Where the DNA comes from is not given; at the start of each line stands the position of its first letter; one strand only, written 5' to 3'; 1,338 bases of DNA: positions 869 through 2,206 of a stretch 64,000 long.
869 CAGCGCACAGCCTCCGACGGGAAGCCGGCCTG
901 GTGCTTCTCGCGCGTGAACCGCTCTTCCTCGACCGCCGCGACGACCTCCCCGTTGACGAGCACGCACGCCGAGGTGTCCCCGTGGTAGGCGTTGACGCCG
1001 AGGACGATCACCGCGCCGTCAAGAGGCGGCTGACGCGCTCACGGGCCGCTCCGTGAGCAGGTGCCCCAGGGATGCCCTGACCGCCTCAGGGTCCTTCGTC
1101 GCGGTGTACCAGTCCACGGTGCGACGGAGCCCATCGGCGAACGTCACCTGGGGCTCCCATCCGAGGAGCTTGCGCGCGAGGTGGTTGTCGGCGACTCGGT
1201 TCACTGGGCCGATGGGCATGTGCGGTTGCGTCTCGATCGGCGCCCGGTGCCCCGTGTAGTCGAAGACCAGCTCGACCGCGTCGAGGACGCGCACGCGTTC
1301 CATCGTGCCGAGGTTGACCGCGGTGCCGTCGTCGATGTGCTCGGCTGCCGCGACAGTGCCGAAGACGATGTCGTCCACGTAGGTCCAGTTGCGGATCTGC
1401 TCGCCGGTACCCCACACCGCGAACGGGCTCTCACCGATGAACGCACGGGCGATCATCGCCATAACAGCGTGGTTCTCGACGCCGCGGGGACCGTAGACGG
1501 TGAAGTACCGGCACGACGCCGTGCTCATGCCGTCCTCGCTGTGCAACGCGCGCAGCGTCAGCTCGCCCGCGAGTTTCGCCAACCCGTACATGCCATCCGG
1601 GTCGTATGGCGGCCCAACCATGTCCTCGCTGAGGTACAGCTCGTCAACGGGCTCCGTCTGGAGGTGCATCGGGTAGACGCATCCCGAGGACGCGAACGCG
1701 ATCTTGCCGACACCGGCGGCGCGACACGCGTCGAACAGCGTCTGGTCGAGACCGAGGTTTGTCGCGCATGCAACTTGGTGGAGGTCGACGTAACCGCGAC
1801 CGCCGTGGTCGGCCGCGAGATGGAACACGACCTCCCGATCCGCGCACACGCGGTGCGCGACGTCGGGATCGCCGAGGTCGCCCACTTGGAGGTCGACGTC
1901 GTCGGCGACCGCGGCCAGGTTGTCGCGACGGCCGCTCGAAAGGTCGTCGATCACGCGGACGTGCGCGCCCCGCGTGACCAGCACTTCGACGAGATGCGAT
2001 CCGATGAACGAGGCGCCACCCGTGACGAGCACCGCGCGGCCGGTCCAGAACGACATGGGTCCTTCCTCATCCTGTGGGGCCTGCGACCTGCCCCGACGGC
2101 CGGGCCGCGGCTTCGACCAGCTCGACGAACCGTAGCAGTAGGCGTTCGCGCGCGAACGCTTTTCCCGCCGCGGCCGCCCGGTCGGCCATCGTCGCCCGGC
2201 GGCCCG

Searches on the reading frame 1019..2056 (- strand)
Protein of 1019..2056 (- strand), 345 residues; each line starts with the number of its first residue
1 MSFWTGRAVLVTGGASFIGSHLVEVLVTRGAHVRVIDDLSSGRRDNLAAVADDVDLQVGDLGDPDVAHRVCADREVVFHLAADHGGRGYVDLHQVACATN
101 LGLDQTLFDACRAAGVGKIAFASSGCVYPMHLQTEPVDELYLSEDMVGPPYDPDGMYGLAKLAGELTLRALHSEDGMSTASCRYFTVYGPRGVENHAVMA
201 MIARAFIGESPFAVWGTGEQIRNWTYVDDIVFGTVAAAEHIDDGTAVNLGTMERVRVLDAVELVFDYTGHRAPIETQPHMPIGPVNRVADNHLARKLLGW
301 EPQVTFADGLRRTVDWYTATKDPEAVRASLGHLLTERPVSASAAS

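Call 45: find_encoding_contigs(protein=window:1019-2056:-, flank=10000, max_places=4)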
Protein window:1019-2056:- (345 aa): 2 contigs read that carry it; 2 places shown.
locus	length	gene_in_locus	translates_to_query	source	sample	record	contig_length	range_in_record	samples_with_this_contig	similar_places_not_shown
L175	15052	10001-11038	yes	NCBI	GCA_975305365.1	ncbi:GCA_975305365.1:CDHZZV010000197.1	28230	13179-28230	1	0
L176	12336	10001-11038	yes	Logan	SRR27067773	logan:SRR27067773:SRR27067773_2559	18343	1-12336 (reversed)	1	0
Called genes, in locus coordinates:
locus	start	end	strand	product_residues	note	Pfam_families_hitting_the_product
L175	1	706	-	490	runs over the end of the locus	PF01943:Polysacc_synt, PF13440:Polysacc_synt_3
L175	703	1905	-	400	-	PF01041:DegT_DnrJ_EryC1, PF00155:Aminotran_1_2, PF01053:Cys_Met_Meta_PP (weak)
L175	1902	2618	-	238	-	PF00583:Acetyltransf_1, PF13673:Acetyltransf_10 (weak), PF13508:Acetyltransf_7 (weak)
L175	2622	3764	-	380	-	PF13692:Glyco_trans_1_4, PF13524:Glyco_trans_1_2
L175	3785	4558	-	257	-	PF01209:Ubie_methyltran (weak), PF13489:Methyltransf_23, PF07021:MetW, PF03141:Methyltransf_29 (weak), PF08241:Methyltransf_11, PF08242:Methyltransf_12, PF13649:Methyltransf_25, PF13847:Methyltransf_31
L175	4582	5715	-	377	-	PF13579:Glyco_trans_4_4, PF20706:GT4-conflict, PF13439:Glyco_transf_4, PF00534:Glycos_transf_1, PF13692:Glyco_trans_1_4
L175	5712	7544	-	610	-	PF13522:GATase_6, PF13537:GATase_7, PF12481:DUF3700 (weak), PF00733:Asn_synthase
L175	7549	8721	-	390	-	PF13439:Glyco_transf_4, PF20706:GT4-conflict (weak), PF00534:Glycos_transf_1, PF13692:Glyco_trans_1_4, PF13524:Glyco_trans_1_2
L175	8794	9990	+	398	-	PF13439:Glyco_transf_4, PF13579:Glyco_trans_4_4, PF13692:Glyco_trans_1_4 (weak)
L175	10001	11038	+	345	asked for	PF01073:3Beta_HSD, PF01370:Epimerase, PF04321:RmlD_sub_bind, PF16363:GDP_Man_Dehyd, PF13460:NAD_binding_10 (weak)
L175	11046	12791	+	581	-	PF02543:Carbam_trans_N, PF16861:Carbam_trans_C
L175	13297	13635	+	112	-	PF16861:Carbam_trans_C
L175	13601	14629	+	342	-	PF01073:3Beta_HSD, PF01370:Epimerase, PF02719:Polysacc_synt_2, PF04321:RmlD_sub_bind, PF16363:GDP_Man_Dehyd, PF13460:NAD_binding_10 (weak), PF07993:NAD_binding_4 (weak)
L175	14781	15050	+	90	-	?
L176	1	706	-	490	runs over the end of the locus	PF01943:Polysacc_synt, PF13440:Polysacc_synt_3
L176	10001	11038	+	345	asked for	PF01073:3Beta_HSD, PF01370:Epimerase, PF04321:RmlD_sub_bind, PF16363:GDP_Man_Dehyd, PF13460:NAD_binding_10 (weak)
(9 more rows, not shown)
